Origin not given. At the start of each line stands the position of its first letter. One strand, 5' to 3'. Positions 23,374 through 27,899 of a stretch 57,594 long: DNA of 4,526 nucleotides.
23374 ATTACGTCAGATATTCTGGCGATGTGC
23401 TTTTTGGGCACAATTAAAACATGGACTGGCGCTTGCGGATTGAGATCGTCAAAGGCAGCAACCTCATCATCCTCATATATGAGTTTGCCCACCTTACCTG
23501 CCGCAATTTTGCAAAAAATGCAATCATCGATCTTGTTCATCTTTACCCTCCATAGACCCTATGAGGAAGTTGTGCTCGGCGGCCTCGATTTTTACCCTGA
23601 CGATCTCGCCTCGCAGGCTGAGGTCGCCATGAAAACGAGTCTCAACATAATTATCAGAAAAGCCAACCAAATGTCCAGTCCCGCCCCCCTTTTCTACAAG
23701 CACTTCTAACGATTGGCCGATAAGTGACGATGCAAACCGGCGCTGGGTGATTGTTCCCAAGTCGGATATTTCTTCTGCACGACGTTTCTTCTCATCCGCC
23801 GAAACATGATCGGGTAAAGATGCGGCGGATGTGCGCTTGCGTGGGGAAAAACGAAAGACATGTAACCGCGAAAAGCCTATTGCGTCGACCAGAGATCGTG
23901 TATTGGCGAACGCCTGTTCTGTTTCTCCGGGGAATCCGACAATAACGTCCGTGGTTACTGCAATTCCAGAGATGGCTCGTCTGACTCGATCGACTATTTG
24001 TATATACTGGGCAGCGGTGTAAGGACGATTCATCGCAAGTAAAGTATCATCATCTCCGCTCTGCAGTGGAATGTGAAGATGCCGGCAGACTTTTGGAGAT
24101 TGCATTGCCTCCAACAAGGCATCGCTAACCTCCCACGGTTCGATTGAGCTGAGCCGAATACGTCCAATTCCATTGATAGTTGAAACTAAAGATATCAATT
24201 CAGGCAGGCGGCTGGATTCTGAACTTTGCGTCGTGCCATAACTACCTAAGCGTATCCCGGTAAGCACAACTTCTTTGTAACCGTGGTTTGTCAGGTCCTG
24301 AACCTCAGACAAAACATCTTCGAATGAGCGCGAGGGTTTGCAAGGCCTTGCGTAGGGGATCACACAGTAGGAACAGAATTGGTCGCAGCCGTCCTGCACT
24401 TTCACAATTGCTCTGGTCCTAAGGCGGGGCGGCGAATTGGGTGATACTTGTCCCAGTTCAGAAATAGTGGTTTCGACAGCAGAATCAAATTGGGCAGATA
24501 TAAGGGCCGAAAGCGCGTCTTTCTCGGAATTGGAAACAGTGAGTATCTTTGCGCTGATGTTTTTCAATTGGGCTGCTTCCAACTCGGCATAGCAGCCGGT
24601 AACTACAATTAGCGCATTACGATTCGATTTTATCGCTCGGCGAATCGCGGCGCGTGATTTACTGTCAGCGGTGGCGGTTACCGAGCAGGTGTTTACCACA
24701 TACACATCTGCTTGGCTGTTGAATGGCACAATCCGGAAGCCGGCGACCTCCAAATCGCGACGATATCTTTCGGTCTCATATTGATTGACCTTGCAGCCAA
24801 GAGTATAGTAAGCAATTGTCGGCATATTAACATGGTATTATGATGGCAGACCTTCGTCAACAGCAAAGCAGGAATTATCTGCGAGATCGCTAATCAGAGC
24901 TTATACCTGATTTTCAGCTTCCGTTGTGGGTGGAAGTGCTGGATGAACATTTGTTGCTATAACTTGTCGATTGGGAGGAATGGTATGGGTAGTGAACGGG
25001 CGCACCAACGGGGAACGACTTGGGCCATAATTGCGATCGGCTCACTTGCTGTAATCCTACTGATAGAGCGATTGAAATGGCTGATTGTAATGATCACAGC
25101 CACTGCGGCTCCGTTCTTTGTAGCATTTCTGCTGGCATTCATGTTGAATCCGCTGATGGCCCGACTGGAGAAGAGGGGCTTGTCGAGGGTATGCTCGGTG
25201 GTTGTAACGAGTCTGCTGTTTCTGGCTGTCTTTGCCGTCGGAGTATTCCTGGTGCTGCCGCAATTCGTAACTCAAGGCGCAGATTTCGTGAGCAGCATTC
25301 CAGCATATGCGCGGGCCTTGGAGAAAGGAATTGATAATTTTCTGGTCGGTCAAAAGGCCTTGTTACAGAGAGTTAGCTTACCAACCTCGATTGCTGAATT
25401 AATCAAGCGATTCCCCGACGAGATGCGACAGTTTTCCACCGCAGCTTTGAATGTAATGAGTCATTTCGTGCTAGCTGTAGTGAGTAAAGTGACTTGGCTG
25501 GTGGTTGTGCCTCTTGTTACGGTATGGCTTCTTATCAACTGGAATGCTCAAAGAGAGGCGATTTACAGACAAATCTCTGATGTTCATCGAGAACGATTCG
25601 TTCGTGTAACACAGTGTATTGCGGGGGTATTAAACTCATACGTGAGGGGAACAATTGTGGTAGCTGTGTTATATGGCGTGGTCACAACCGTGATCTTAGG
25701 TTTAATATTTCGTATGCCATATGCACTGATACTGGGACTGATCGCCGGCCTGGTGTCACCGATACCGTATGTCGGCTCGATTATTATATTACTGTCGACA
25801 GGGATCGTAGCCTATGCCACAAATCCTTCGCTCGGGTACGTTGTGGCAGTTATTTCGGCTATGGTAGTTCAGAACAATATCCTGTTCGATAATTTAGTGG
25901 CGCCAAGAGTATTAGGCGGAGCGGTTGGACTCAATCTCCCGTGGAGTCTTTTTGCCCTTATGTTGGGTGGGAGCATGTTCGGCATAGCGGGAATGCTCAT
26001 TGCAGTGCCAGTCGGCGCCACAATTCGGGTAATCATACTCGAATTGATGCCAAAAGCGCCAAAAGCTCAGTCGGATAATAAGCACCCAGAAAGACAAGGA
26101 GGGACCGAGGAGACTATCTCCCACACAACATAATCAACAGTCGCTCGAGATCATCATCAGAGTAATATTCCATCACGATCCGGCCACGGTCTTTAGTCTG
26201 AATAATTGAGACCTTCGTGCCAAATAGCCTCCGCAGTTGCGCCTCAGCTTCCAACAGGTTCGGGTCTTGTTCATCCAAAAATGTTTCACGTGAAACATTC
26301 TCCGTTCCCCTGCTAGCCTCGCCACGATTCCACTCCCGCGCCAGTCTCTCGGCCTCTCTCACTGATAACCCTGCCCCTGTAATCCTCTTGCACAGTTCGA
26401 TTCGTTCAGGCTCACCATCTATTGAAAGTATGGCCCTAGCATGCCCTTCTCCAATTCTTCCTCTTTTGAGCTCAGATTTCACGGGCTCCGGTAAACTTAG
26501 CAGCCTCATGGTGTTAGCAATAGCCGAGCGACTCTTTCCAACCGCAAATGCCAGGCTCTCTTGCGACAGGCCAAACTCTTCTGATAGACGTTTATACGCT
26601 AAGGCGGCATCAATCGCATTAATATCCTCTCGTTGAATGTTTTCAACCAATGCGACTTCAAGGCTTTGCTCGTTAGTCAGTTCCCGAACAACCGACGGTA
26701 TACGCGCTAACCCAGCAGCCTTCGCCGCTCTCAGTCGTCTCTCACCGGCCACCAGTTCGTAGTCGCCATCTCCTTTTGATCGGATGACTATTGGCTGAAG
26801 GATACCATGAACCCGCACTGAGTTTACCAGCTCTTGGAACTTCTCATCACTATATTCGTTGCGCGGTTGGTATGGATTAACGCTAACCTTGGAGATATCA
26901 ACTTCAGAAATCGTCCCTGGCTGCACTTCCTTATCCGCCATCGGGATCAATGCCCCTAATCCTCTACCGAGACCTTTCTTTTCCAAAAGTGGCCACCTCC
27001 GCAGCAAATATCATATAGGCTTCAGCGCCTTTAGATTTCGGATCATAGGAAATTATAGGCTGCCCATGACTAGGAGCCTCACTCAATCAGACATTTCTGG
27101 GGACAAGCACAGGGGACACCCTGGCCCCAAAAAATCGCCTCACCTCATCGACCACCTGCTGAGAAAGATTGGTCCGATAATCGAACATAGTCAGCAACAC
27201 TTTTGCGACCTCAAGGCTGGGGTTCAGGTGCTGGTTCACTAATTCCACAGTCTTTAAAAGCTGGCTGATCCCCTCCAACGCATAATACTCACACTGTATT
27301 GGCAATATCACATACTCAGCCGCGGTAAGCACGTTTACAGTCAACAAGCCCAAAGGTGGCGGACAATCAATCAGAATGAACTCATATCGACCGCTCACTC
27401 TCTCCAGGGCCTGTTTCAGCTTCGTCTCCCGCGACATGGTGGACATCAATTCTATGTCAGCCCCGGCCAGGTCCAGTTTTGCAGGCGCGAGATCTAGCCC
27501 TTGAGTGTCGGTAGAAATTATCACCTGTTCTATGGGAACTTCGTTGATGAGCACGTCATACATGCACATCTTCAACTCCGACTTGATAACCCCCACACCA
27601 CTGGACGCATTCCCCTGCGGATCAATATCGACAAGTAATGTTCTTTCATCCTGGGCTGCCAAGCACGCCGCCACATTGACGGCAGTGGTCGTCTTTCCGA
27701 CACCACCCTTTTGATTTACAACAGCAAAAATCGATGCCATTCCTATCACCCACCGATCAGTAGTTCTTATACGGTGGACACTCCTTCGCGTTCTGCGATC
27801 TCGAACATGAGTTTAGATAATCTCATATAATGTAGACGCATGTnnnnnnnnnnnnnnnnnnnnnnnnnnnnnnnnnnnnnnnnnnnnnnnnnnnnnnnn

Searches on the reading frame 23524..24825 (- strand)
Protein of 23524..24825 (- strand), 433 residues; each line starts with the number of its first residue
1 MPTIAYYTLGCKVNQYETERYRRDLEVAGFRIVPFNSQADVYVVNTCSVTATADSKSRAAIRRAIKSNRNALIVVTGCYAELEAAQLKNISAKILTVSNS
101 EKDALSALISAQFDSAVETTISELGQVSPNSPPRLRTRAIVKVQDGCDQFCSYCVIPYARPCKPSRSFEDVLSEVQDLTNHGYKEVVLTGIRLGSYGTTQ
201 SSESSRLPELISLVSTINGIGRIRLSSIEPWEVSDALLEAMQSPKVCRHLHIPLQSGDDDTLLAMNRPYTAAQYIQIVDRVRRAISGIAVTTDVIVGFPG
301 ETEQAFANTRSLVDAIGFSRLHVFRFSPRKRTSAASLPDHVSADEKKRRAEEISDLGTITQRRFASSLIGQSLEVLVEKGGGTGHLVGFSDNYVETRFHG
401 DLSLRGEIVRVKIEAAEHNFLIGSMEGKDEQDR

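Call 13: search_protein_families(library=pfam, proteins=[window:23524-24825:-], max_evalue=0.0001)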
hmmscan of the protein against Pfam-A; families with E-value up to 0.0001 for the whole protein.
window:23524-24825:- (433 aa): 3 families
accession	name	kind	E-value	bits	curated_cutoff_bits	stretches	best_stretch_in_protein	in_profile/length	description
PF00919.26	UPF0004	-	4.7e-24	84.7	27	1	4-92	2-91/98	Uncharacterized protein family UPF0004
PF04055.27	Radical_SAM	-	3.3e-22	79.9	29.5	1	142-312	2-165/166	Radical SAM superfamily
PF01938.26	TRAM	-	6.6e-06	26.3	21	1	368-424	3-59/61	TRAM domain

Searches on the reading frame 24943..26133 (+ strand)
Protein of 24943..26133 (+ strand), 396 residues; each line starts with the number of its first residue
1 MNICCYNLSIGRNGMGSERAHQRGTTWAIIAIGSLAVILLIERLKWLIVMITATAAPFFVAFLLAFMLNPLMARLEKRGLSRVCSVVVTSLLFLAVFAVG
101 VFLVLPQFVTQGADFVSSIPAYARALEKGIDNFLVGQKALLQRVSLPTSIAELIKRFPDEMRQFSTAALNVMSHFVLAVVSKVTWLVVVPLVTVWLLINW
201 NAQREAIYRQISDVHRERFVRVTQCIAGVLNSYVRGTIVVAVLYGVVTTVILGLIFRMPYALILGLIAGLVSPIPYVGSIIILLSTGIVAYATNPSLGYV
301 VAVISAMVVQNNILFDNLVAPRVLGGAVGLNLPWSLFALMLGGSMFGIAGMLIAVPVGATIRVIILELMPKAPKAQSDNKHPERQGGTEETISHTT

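Call 4: search_protein_families(library=pfam, proteins=[window:24943-26133:+], max_evalue=0.01)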
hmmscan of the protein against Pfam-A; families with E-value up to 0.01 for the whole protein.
window:24943-26133:+ (396 aa): 1 family
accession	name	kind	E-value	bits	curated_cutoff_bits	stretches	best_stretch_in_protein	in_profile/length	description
PF01594.21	AI-2E_transport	-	5.2e-51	174.2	34.3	1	45-367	11-325/327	AI-2E family transporter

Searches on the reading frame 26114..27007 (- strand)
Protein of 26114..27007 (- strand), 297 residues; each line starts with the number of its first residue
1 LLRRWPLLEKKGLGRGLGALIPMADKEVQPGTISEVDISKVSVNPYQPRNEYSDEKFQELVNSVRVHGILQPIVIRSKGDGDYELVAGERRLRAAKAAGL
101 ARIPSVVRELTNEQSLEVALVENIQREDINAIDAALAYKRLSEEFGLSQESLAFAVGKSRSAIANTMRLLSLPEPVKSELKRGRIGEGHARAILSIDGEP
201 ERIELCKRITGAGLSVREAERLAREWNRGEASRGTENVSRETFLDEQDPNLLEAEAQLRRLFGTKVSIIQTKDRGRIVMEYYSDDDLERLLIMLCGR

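Call 4: search_protein_families(library=pfam, proteins=[window:26114-27007:-], max_evalue=0.01)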
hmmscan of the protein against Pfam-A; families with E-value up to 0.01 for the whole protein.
window:26114-27007:- (297 aa): 6 families
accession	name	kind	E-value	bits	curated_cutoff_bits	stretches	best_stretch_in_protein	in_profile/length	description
PF02195.25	ParB_N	-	5.2e-34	116.6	26.3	1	33-125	3-95/95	ParB N-terminal domain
PF17762.8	HTH_ParB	-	4.3e-32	110.7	22.6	1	127-227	1-101/102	ParB HTH domain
PF23552.2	ParB_C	-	8.8e-07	28.7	23.8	1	247-291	1-46/50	ParB dimerisation domain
PF20432.4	Xre-like-HTH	-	0.00019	22.1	25.8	1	135-168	13-44/63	Antitoxin Xre-like helix-turn-helix domain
PF01381.28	HTH_3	-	0.0024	18.3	23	1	143-164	6-27/55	Helix-turn-helix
PF23433.1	DUF7119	-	0.0024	18.1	30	1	162-231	63-131/141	Family of unknown function (DUF7119)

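Call 5: search_protein_families(library=ncbifam, proteins=[window:26114-27007:-], max_evalue=0.01)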
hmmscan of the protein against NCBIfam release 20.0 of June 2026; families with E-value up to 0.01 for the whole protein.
window:26114-27007:- (297 aa): 7 families
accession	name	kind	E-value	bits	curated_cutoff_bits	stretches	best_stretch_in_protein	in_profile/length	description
TIGR04285.1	nucleoid_noc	exception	2.1e-67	227.2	315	1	33-236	2-204/255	nucleoid occlusion protein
TIGR00180.1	parB_part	domain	6.5e-57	192.3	58.45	1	31-209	3-185/186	ParB/RepB/Spo0J family partition protein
TIGR03734.1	PRTRC_parB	hypoth_equivalog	4.9e-29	101.3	278.6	1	46-193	6-157/555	PRTRC system ParB family protein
NF010406.0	PRK13832.1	subfamily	9e-18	64.1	640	1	33-184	4-157/578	plasmid partitioning protein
TIGR03454.1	partition_RepB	equivalog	6.8e-16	58.5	201.5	1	29-169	60-200/325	plasmid partitioning protein RepB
NF010440.0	PRK13866.1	equivalog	6.9e-11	41.9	522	1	53-156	86-189/336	plasmid partitioning protein RepB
NF053625.1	SerKinSerKArch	equivalog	3.9e-05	22.9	380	1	35-111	13-91/244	ADP-dependent L-serine kinase SerK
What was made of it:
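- The protein scores just below the NCBIfam equivalog cutoff (call 5).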

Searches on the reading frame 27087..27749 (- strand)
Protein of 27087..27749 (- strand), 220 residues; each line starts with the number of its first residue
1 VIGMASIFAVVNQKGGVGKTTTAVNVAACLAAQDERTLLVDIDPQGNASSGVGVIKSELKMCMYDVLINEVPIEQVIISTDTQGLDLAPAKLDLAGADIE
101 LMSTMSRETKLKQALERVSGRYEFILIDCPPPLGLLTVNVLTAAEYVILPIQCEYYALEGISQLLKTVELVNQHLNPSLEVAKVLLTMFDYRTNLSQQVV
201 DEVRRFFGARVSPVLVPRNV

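Call 4: search_protein_families(library=pfam, proteins=[window:27087-27749:-], max_evalue=0.01)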
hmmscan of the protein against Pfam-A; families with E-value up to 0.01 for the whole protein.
window:27087-27749:- (220 aa): 7 families
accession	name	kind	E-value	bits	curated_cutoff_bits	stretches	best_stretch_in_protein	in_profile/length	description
PF13614.12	AAA_31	-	1.6e-65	220.8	27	1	7-181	3-177/177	AAA domain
PF01656.29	CbiA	-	1.1e-22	80.8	25.4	1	9-218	2-111/125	CobQ/CobB/MinD/ParA nucleotide binding domain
PF09140.17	MipZ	-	4.1e-10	39.8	20.7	2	9-45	4-40/262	ATPase MipZ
PF10609.15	ParA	-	1.2e-09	38.4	27.1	1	5-140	3-130/246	NUBPL iron-transfer P-loop NTPase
PF06564.18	CBP_BcsQ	-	1.8e-08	34.6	21.3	1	9-157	5-151/234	Cellulose biosynthesis protein BcsQ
PF02374.21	ArsA_ATPase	-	2.6e-07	30.6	24.3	1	10-50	5-45/305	Anion-transporting ATPase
PF00142.24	Fer4_NifH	-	2.9e-05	24.1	25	1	12-76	6-68/271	4Fe-4S iron sulfur cluster binding proteins, NifH/frxC family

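Call 5: search_protein_families(library=ncbifam, proteins=[window:27087-27749:-], max_evalue=0.01)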
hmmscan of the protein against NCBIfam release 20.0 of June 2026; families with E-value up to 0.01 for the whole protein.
window:27087-27749:- (220 aa): 32 families (the best 25 are shown)
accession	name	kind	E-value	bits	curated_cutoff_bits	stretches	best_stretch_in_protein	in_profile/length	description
TIGR03453.1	partition_RepA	equivalog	4.4e-30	104.8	348.45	1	7-211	106-329/387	plasmid partitioning protein RepA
NF041546.1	ParA_partition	equivalog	6.3e-29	101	180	2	7-50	1-44/203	ParA family partition ATPase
NF041283.1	PrgP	equivalog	8.7e-23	81.1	400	1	7-209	4-214/297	ParA superfamily DNA segregation protein PrgP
NF010443.0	PRK13869.1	subfamily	1.8e-21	76.4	446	1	7-171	123-302/405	plasmid-partitioning protein RepA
NF010259.0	PRK13705.1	equivalog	3e-17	62.6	725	1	6-211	107-327/388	plasmid-partitioning protein SopA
TIGR01969.1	minD_arch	subfamily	5.5e-17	61.8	201.75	1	8-169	3-153/251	cell division ATPase MinD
TIGR03371.1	cellulose_yhjQ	equivalog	6.8e-13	48.7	157.85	1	7-217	3-206/246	cellulose biosynthesis protein BcsQ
TIGR01007.1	eps_fam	subfamily_domain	2e-12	47.1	108.05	1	7-155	19-162/204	polysaccharide biosynthesis tyrosine autokinase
TIGR01968.1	minD_bact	equivalog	2.1e-12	46.9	212.9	1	7-169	3-159/261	septum site-determining protein MinD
TIGR03018.1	pepcterm_TyrKin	hypoth_equivalog_domain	2.6e-11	43.3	230.65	1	7-166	37-194/207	XrtA-associated tyrosine autokinase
NF008568.0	PRK11519.1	equivalog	7.3e-08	31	1068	1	14-137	535-651/720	tyrosine-protein kinase Wzc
NF041136.1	MrpORP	equivalog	1.1e-07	31.5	450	1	8-48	8-48/365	iron-sulfur cluster carrier protein MrpORP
NF047398.1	AAA_KGGVGR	domain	1.5e-07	32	90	1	7-44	4-41/190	KGGVGR-motif variant AAA ATPase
NF008079.0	PRK10818.1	equivalog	1.8e-06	27.5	508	1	4-137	1-129/270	septum site-determining protein MinD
TIGR01005.1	eps_transp_fam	subfamily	3.8e-06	25.4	411.7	1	10-192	551-721/754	exopolysaccharide transport protein family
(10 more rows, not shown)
